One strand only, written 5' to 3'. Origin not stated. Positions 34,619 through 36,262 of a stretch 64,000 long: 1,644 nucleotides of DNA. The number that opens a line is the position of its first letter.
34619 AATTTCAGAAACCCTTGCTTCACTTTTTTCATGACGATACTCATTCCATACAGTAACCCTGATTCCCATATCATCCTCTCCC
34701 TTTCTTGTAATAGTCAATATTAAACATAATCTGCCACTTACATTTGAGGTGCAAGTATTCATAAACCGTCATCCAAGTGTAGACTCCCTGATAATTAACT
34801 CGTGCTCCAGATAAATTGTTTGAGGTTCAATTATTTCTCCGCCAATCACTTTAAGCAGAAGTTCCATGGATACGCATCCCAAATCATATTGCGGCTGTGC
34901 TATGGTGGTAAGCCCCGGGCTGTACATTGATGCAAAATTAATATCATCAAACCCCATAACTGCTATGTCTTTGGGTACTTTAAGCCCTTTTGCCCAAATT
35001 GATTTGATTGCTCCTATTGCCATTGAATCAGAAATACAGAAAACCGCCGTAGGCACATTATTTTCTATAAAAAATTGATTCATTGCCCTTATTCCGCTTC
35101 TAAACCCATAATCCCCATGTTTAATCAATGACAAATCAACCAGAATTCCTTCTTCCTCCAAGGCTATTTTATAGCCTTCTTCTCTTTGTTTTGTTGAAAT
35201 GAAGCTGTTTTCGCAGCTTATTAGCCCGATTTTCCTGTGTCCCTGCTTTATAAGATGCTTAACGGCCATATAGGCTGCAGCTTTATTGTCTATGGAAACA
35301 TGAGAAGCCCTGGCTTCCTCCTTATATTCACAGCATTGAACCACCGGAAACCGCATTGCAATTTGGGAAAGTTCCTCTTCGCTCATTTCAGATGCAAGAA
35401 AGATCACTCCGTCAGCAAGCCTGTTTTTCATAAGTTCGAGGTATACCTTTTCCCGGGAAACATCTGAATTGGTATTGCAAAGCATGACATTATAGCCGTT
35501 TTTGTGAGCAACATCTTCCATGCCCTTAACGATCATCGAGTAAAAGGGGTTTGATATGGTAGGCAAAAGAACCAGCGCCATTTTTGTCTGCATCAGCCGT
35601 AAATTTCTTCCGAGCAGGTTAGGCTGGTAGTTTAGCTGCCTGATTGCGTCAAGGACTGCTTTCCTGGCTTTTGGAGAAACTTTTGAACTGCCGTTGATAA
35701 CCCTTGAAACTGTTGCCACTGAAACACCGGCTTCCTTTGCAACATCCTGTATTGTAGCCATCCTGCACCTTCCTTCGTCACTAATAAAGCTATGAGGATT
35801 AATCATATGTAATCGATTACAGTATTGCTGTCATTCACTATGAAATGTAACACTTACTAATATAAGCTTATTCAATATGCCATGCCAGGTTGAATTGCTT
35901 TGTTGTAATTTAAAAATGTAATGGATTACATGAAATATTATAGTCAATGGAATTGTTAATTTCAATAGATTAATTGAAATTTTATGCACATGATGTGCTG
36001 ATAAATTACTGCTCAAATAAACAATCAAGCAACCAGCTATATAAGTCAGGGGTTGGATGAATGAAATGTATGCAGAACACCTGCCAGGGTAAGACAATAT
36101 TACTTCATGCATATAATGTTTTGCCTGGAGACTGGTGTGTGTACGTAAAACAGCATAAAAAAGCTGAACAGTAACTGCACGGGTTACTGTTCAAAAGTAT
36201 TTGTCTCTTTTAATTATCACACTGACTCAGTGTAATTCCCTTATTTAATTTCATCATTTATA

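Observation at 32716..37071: LacI-controlled ThuA-like + Gfo/Idh/MocA + xylose-isomerase-fold gene set: candidate oxidative (3-keto) glycoside-cleavage pathway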

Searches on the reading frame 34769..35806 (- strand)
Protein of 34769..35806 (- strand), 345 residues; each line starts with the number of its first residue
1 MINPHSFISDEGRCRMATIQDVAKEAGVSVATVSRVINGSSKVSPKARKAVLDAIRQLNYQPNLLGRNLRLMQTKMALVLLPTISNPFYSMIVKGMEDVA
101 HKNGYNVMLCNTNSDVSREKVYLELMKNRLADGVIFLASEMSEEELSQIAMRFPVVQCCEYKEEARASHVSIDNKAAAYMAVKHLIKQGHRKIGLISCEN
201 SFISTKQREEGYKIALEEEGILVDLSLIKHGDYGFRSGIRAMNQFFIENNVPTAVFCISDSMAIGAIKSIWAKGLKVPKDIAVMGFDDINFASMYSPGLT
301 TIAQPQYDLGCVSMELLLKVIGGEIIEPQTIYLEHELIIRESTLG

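Call 5: search_protein_families(library=pfam, proteins=[window:34769-35806:-], max_evalue=0.01)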
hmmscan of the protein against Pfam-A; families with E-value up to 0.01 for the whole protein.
window:34769-35806:- (345 aa): 7 families
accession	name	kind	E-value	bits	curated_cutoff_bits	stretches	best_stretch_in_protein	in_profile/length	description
PF13377.12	Peripla_BP_3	-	1.4e-31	110.3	26.5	1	182-343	1-167/167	Periplasmic binding protein-like domain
PF00532.27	Peripla_BP_1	-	2.8e-31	109.5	22.2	1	78-330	5-270/281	Periplasmic binding proteins and sugar binding domain of LacI family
PF00356.27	LacI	-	4.5e-21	74.8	27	1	18-63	1-46/46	Bacterial regulatory proteins, lacI family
PF13407.12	Peripla_BP_4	-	4.9e-17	62.8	35.1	1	79-324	3-257/258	Periplasmic binding protein domain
PF01381.28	HTH_3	-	7.2e-05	23.2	23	1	18-46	11-39/55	Helix-turn-helix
PF13560.12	HTH_31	-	0.0039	17.9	27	1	18-54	16-53/64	Helix-turn-helix domain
PF13542.12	HTH_Tnp_ISL3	-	0.0099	15.8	27.4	0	15-38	26-48/51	Helix-turn-helix domain of transposase family ISL3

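Call 6: search_protein_families(library=ncbifam, proteins=[window:34769-35806:-], max_evalue=0.01)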
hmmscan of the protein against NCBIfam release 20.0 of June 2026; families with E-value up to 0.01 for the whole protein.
window:34769-35806:- (345 aa): 20 families
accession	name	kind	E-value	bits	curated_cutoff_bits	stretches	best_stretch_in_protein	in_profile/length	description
NF008269.0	PRK11041.1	equivalog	1.3e-87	294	436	1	14-343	7-337/342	DNA-binding transcriptional regulator CytR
TIGR01481.1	ccpA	equivalog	9.7e-83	278.3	442.35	1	17-343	3-329/330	catabolite control protein A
NF007979.0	PRK10703.1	equivalog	7.1e-79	265.4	501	1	16-342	1-330/341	HTH-type transcriptional repressor PurR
NF047341.1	lactose_RbsR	equivalog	1.2e-74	251.6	382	1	17-343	3-328/331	ribose utilization transcriptional repressor RbsR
NF007743.0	PRK10423.1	equivalog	2e-74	250.7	531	1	16-342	1-329/330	ribose operon transcriptional repressor RbsR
NF008002.0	PRK10727.1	equivalog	8.2e-60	202.7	557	1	16-340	1-326/341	HTH-type transcriptional regulator GalR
NF007706.0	PRK10401.1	equivalog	2.8e-59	201.2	555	1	16-341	1-327/346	HTH-type transcriptional regulator GalS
NF052440.1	TransRegGNTRPSEAE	equivalog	1e-55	189.1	400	1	16-343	5-333/333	HTH-type transcriptional regulator GntR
NF007075.0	PRK09526.1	subfamily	1.2e-55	188.8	340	1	15-344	4-332/358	LacI family DNA-binding transcriptional regulator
NF047913.1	TransRegIdnR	equivalog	5.5e-43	147.5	500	1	17-338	6-326/331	DNA-binding transcriptional regulator IdnR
NF007449.0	PRK10014.1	subfamily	1.3e-41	142.8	310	1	16-340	6-341/342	Mal regulon transcriptional regulator MalI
TIGR02417.1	fruct_sucro_rep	subfamily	5.3e-39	134.4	389.55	1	18-340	1-326/327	D-fructose-responsive transcription factor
NF051853.1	TransRegUriRCory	equivalog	2.9e-38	131.8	550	1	17-343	1-324/327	transcriptional regulator UriR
NF011563.0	PRK14987.1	equivalog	1.2e-36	126.7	433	1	17-335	6-323/331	gluconate operon transcriptional repressor GntR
NF008452.0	PRK11303.1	equivalog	4.1e-34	118.3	385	1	18-336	2-324/332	catabolite repressor/activator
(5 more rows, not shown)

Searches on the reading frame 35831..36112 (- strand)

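Call 5: search_protein_families(library=pfam, proteins=[window:35831-36112:-], max_evalue=0.01)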
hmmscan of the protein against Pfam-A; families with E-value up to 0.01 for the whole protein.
window:35831-36112:- (93 aa): 1 family
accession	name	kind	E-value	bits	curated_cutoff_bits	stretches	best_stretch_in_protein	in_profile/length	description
PF22249.1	ERMP1-TM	-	0.0044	17.2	27.4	1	4-69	95-160/222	Endoplasmic reticulum metallopeptidase 1, TM domain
